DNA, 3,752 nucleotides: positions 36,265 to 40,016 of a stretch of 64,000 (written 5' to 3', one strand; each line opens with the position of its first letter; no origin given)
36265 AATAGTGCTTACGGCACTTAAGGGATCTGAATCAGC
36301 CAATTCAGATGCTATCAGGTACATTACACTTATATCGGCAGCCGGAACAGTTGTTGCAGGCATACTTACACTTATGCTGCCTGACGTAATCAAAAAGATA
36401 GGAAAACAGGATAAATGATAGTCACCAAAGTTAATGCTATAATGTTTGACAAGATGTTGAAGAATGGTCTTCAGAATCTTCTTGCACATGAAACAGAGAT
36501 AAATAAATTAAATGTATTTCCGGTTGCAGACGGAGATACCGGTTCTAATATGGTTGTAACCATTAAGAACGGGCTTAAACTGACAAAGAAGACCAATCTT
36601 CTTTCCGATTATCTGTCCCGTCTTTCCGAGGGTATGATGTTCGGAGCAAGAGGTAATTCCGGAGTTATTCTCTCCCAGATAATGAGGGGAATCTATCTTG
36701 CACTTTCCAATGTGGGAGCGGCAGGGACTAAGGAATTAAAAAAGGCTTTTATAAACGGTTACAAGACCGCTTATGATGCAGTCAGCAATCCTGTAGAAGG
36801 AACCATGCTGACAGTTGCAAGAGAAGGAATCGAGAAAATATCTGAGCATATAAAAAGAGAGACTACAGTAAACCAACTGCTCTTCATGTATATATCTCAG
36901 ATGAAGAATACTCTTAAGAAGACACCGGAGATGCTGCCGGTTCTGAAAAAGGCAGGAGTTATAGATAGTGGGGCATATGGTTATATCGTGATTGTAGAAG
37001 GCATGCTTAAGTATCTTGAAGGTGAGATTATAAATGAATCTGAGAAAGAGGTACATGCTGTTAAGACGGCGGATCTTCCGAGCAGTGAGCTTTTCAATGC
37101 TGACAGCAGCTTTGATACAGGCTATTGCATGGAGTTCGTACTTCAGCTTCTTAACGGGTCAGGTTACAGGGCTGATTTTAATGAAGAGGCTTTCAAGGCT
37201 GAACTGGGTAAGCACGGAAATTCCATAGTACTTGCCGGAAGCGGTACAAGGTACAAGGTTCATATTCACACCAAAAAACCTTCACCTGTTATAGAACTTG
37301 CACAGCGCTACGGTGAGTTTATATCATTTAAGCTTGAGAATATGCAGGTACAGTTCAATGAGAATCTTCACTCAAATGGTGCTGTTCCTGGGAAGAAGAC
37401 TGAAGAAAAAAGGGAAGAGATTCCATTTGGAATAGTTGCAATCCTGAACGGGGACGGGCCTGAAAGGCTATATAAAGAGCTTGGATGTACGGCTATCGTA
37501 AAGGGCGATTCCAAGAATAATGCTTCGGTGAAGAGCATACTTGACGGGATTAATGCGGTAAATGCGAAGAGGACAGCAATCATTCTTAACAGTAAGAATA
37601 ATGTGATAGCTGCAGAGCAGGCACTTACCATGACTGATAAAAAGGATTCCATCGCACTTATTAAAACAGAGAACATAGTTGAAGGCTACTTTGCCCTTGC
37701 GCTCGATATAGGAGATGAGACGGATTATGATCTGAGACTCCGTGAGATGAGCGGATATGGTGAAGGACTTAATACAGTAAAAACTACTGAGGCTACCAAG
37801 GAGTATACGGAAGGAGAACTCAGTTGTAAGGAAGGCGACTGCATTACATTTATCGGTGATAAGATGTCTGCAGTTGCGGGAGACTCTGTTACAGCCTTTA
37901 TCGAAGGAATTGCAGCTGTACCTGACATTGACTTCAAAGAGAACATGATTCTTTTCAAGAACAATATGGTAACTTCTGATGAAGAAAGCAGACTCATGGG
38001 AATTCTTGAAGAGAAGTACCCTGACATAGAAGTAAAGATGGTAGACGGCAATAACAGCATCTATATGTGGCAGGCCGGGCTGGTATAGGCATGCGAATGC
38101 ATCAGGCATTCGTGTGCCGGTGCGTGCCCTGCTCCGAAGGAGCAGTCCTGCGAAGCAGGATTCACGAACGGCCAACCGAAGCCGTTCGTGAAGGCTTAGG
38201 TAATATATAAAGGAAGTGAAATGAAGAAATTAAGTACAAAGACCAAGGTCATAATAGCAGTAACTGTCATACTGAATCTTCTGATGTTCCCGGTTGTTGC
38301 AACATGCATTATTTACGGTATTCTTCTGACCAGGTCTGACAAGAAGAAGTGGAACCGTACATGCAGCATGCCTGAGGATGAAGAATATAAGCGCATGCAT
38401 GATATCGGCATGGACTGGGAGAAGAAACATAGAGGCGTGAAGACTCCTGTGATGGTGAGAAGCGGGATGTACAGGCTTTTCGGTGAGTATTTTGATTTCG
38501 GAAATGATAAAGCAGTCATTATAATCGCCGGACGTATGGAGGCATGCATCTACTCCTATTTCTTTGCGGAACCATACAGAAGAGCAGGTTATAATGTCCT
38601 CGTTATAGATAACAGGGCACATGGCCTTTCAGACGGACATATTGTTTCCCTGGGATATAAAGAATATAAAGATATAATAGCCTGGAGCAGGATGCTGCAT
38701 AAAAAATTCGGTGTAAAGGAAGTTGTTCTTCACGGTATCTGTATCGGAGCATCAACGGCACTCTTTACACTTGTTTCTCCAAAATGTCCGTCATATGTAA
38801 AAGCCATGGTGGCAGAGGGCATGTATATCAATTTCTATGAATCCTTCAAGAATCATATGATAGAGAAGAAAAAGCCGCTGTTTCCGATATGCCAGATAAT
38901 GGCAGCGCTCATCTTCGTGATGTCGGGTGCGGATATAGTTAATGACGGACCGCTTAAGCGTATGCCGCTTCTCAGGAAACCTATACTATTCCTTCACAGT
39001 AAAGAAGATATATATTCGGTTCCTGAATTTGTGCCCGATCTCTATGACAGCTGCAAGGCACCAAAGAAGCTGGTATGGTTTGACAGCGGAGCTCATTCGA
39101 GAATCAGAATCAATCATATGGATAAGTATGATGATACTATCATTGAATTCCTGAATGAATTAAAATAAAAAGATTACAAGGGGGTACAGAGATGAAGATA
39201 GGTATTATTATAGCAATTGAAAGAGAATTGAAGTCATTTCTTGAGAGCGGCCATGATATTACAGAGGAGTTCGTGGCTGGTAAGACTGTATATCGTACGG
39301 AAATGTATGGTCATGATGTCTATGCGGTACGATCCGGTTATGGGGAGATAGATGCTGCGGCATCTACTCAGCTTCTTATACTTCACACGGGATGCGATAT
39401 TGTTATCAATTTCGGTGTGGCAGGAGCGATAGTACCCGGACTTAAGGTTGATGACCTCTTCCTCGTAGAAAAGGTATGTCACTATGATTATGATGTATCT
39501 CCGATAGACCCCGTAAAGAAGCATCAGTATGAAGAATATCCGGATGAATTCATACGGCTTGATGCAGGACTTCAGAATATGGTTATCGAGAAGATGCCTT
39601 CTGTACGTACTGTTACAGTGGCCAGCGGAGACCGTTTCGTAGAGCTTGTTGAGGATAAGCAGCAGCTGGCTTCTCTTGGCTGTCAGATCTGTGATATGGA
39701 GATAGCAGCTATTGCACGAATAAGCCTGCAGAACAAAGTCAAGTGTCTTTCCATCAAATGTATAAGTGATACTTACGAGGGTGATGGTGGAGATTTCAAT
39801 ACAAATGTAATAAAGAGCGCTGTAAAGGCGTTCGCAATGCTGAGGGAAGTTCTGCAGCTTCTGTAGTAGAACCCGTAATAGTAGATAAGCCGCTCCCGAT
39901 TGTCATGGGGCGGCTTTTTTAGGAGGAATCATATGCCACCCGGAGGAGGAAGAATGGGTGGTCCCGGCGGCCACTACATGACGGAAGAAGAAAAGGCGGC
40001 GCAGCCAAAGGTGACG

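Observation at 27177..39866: Near-gapless 12-ORF cluster joining both fatty-acid activation routes, carrier proteins, two PlsC acyltransferases, a GPH transporter and three membrane hydrolases: candidate undescribed lipid salvage/remodelling system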

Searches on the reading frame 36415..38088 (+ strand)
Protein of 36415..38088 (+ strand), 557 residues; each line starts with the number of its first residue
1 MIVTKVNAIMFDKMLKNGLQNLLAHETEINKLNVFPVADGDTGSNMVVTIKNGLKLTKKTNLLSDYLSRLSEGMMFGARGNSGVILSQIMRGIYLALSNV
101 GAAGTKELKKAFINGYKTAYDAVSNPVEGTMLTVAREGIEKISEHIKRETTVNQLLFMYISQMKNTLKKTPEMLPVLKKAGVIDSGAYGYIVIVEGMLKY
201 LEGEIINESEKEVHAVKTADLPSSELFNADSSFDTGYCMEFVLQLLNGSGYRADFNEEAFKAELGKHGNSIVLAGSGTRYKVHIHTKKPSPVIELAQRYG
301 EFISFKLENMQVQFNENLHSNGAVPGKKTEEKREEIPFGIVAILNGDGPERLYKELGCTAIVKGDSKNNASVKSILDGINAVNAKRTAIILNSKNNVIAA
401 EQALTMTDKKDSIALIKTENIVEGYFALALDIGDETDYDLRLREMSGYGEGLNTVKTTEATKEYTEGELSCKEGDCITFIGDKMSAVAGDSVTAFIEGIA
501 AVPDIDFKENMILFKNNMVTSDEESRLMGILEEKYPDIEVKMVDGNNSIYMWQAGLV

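Call 4: search_protein_families(library=pfam, proteins=[window:36415-38088:+], max_evalue=0.01)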
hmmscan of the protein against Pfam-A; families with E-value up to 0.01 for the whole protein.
window:36415-38088:+ (557 aa): 3 families
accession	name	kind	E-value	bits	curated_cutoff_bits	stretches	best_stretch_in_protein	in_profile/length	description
PF02734.22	Dak2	-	1.8e-33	116.3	27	1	36-198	1-173/174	DAK2 domain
PF13684.11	FakA-like_C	-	3.1e-32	112.2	23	1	339-552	1-211/216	Fatty acid kinase subunit A-like, C-terminal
PF21645.3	FakA-like_M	-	5.6e-22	77.8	24.9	1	235-316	2-79/80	Fatty acid kinase subunit A-like, middle domain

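Call 6: search_protein_families(library=ncbifam, proteins=[window:36415-38088:+], max_evalue=0.001)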
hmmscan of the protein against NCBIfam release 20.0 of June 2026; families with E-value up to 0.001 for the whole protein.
window:36415-38088:+ (557 aa): 4 families
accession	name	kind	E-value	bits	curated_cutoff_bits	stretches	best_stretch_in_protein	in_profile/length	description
TIGR03599.1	YloV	subfamily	4e-139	464.5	396.1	1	11-555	1-528/530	DAK2 domain fusion protein YloV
NF038248.1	FakA_VfrB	equivalog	1.8e-92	310.5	975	1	5-552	2-544/549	fatty acid kinase catalytic subunit FakA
NF011049.0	PRK14479.1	subfamily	2.3e-06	26.4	492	1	10-195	363-560/568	dihydroxyacetone kinase family protein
TIGR02361.1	dak_ATP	equivalog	3.9e-06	25.7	574.95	1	6-124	380-501/583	glycerone kinase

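Call 30: find_encoding_contigs(protein=window:36415-38088:+, flank=10000, max_places=4)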
Protein window:36415-38088:+ (557 aa): 4 contigs read that carry it; 2 places shown.
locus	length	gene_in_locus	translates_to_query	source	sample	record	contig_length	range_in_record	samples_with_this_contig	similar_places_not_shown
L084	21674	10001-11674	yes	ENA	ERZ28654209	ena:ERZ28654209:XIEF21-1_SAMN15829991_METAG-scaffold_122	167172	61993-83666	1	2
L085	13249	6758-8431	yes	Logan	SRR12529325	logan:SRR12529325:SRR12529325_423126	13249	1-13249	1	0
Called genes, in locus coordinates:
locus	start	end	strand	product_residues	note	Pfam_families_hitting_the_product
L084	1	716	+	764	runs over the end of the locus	PF06480:FtsH_ext, PF13238:AAA_18 (faint), PF00004:AAA, PF17862:AAA_lid_3, PF01434:Peptidase_M41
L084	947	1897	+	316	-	PF12146:Hydrolase_4, PF00561:Abhydrolase_1 (faint)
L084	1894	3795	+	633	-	PF00501:AMP-binding, PF00550:PP-binding (weak)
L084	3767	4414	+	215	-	PF01553:Acyltransferase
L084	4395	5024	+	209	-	PF01553:Acyltransferase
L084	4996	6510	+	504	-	PF00501:AMP-binding, PF23562:AMP-binding_C_3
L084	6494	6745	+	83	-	PF00550:PP-binding (weak)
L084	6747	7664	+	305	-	PF12146:Hydrolase_4 (faint), PF02129:Peptidase_S15 (faint), PF00561:Abhydrolase_1 (weak)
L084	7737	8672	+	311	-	PF02645:DegV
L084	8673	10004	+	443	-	PF07690:MFS_1, PF13347:MFS_2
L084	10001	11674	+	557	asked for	PF02734:Dak2, PF21645:FakA-like_M, PF13684:FakA-like_C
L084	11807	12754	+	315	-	PF00561:Abhydrolase_1 (weak), PF12146:Hydrolase_4 (weak)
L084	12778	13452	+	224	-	PF01048:PNP_UDP_1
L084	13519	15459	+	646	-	PF00664:ABC_membrane, PF02463:SMC_N (faint), PF00005:ABC_tran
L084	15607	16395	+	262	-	-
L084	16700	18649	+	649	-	PF07228:SpoIIE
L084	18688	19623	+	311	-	-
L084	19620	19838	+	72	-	-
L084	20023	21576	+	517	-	PF00474:SSF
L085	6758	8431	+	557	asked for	PF02734:Dak2, PF21645:FakA-like_M, PF13684:FakA-like_C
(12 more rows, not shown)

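Call 58: search_solved_structures(query=window:36415-38085:+, max_evalue=0.00001, show_alignments=2)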
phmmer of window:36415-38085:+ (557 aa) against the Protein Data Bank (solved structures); distinct sequences matched with E-value up to 0.00001: 5.
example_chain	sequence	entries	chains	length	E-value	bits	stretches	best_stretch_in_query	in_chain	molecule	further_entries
7w7h_A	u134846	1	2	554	8.2e-72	245.7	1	4-552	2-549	Predicted kinase related to dihydroxyacetone kinase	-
8vip_A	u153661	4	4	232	2.6e-39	138.5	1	2-206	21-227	FATTY ACID KINASE A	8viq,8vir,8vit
7rm7_A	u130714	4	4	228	3.3e-39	138.1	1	2-206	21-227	Fatty Acid Kinase A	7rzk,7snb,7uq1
7ed6_A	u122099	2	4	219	4e-34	121.4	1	26-200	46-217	Probable kinase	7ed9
6w6b_A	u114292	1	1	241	1.5e-16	63.4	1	316-552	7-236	SaFakA-Cterminus domain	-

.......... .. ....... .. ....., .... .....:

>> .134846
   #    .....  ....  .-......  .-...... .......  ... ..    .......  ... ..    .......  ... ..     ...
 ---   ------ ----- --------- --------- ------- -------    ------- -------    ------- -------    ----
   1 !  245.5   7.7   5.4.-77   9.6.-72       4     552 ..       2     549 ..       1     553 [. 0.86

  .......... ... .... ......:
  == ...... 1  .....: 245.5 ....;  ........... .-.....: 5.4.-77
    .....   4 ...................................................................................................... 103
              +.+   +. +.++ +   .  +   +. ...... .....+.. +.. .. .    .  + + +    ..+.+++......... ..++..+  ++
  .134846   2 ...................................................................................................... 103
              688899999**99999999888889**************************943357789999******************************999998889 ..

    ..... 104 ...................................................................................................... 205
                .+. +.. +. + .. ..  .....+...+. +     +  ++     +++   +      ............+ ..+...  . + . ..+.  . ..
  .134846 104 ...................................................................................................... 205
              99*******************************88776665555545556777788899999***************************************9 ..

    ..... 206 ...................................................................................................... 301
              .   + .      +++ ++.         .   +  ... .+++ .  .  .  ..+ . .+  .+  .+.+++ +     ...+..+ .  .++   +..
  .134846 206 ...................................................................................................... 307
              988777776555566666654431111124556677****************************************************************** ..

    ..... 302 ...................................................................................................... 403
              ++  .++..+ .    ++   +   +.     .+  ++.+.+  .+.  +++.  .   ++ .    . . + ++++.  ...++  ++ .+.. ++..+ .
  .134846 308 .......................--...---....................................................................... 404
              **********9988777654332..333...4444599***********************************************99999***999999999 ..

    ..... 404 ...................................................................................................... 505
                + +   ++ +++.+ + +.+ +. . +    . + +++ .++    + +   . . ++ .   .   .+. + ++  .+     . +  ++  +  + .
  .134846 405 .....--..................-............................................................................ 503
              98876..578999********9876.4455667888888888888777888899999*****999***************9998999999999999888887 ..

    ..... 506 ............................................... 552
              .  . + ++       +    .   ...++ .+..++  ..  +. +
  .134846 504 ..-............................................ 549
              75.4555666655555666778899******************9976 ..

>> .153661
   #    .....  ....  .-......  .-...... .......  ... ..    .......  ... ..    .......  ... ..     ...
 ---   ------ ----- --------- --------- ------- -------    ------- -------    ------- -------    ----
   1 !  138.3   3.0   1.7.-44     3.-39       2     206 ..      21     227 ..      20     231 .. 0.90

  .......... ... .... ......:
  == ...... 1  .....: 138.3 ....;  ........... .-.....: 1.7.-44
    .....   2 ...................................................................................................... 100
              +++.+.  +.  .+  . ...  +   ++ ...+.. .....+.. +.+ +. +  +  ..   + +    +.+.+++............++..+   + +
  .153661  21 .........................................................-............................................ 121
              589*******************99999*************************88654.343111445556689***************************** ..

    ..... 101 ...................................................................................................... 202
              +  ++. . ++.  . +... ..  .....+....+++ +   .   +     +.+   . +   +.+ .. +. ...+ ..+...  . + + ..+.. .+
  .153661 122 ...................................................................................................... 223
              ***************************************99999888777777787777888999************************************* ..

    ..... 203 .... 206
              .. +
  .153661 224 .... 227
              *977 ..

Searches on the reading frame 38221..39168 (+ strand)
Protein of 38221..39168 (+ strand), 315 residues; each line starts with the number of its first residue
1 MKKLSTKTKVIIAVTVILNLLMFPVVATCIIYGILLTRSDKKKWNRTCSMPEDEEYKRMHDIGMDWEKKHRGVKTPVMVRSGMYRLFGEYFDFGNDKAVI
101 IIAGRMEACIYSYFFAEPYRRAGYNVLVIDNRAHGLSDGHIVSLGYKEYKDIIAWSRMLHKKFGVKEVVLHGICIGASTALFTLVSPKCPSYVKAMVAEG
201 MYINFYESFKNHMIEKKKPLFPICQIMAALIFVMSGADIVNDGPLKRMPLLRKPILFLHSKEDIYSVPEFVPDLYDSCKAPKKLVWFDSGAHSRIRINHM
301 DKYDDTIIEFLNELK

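Call 4: search_protein_families(library=pfam, proteins=[window:38221-39168:+], max_evalue=0.01)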
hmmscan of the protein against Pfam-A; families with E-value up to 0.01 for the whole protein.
window:38221-39168:+ (315 aa): 4 families
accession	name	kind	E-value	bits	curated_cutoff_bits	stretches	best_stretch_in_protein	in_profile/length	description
PF12146.15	Hydrolase_4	-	1e-09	38.5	27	1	96-201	4-109/239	Serine aminopeptidase, S33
PF00561.26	Abhydrolase_1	-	1e-07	32.3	25.8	1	99-200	3-101/245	alpha/beta hydrolase fold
PF02129.25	Peptidase_S15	-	0.0011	19.2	23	1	74-207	18-134/262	X-Pro dipeptidyl-peptidase (S15 family)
PF12697.13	Abhydrolase_6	-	0.006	17.7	26.3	1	117-219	21-94/217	Alpha/beta hydrolase family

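Call 6: search_protein_families(library=ncbifam, proteins=[window:38221-39168:+], max_evalue=0.001)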
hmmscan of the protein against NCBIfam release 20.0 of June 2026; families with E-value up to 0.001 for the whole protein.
window:38221-39168:+ (315 aa): 2 families
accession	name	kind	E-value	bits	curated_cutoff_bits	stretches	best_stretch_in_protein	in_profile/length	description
NF047920.1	lactonase_UilS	equivalog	0.00023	21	400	0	114-184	43-116/285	UilS family quorum-quenching N-acyl-homoserine lactonase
NF008019.0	PRK10749.1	equivalog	0.0008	18.5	362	0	89-138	47-96/335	lysophospholipase L2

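Call 36: search_solved_structures(query=A2, max_evalue=1)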
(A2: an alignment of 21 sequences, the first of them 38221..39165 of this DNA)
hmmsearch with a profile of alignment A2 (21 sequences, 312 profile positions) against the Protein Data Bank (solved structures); distinct sequences matched with E-value up to 1: 59.
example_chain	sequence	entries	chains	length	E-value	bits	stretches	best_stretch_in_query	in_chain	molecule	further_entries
5g59_A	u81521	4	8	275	1.7e-19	73.5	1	68-309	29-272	ESTERASE | Uncharacterized protein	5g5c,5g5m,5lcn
8ftp_A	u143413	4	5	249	3.8e-08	36.3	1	142-310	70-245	Alpha/beta fold hydrolase | Fluorophosphonate-binding serine hydrolase H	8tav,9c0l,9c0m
4fbm_A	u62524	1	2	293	6.5e-08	35.5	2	243-298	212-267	LipS lipolytic enzyme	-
4fbl_A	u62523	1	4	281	7.1e-08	35.4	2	243-297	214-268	LipS lipolytic enzyme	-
6nkg_A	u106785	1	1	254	1.5e-07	34.3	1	88-310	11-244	Lip_vut5, C4L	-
8hea_A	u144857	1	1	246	2.3e-07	33.7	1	84-309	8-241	Thermostable carboxylesterase Est30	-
1tqh_A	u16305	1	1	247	6.9e-07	32.1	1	115-310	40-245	Carboxylesterase precursor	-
7e04_A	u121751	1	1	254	7.7e-07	32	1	90-308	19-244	Lipase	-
1r1d_A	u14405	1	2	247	8.7e-07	31.8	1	115-310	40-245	Carboxylesterase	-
8ilt_A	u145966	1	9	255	2.4e-06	30.4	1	116-310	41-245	Carboxylesterase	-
4diu_A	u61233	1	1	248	2.5e-06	30.3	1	129-310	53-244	Engineered Protein PF00326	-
7e0n_A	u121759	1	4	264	2.3e-05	27.1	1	88-308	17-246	Thermostable monoacylglycerol lipase,Lipase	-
9jux_A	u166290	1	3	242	2.8e-05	26.9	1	117-310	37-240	Carboxylesterase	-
11ts_A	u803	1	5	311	4e-05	26.3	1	64-173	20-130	alpha/beta-hydrolase macrolide esterase EstT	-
9pjb_A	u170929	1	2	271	0.00012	24.8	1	101-297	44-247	MHETase MHT043-5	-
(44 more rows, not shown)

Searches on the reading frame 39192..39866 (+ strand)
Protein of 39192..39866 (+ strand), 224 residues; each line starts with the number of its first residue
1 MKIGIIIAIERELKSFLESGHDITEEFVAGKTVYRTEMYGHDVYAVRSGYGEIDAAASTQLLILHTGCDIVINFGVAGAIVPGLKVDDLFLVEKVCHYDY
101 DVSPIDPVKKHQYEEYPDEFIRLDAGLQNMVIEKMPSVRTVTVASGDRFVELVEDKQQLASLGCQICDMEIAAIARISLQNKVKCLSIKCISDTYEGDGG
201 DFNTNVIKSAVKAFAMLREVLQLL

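Call 4: search_protein_families(library=pfam, proteins=[window:39192-39866:+], max_evalue=0.01)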
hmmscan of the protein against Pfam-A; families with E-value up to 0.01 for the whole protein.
window:39192-39866:+ (224 aa): 1 family
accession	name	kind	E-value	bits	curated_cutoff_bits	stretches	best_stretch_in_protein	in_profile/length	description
PF01048.26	PNP_UDP_1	-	2e-33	116.2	25.1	1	2-220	1-231/233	Phosphorylase superfamily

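Call 6: search_protein_families(library=ncbifam, proteins=[window:39192-39866:+], max_evalue=0.001)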
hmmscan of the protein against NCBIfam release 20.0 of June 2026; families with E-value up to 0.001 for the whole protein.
window:39192-39866:+ (224 aa): 12 families
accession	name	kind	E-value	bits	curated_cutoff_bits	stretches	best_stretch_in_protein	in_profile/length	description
NF004079.0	PRK05584.1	equivalog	2.2e-35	122.3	169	1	1-222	1-228/232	5'-methylthioadenosine/adenosylhomocysteine nucleosidase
NF011286.0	PRK14697.1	equivalog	1.7e-23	83.4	260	1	2-198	3-200/233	bifunctional 5'-methylthioadenosine/S-adenosylhomocysteine nucleosidase/phosphatase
NF005213.0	PRK06698.1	equivalog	5.3e-23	81.5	768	1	2-198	3-200/459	bifunctional 5'-methylthioadenosine/S-adenosylhomocysteine nucleosidase/phosphatase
TIGR01704.1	MTA_SAH-Nsdase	equivalog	5.2e-19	68.7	73.8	1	2-222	1-227/229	5'-methylthioadenosine/S-adenosylhomocysteine nucleosidase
TIGR03468.1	HpnG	hypoth_equivalog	7.7e-15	55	187.1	1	40-197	19-160/212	hopanoid-associated phosphorylase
NF005522.0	PRK07164.1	equivalog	1.1e-14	54.4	161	1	22-217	28-211/218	5'-methylthioadenosine/S-adenosylhomocysteine nucleosidase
NF004168.0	PRK05634.1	equivalog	1.6e-13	50.9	129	1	48-213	28-177/185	nucleosidase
TIGR03664.1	fut_nucase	equivalog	5.1e-12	46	124.7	1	5-194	3-202/228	futalosine hydrolase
NF004489.0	PRK05819.1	subfamily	7.5e-09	35.2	230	1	31-194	46-206/236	DeoD-type purine-nucleoside phosphorylase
NF005221.0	PRK06714.1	equivalog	3.6e-06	26.7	218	1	2-196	3-199/236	S-adenosylhomocysteine nucleosidase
NF009914.0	PRK13374.1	subfamily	2.8e-05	23.8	338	1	33-194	48-206/235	DeoD-type purine-nucleoside phosphorylase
NF005476.0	PRK07077.1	equivalog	0.00013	21.3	215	1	65-193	51-171/243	phosphorylase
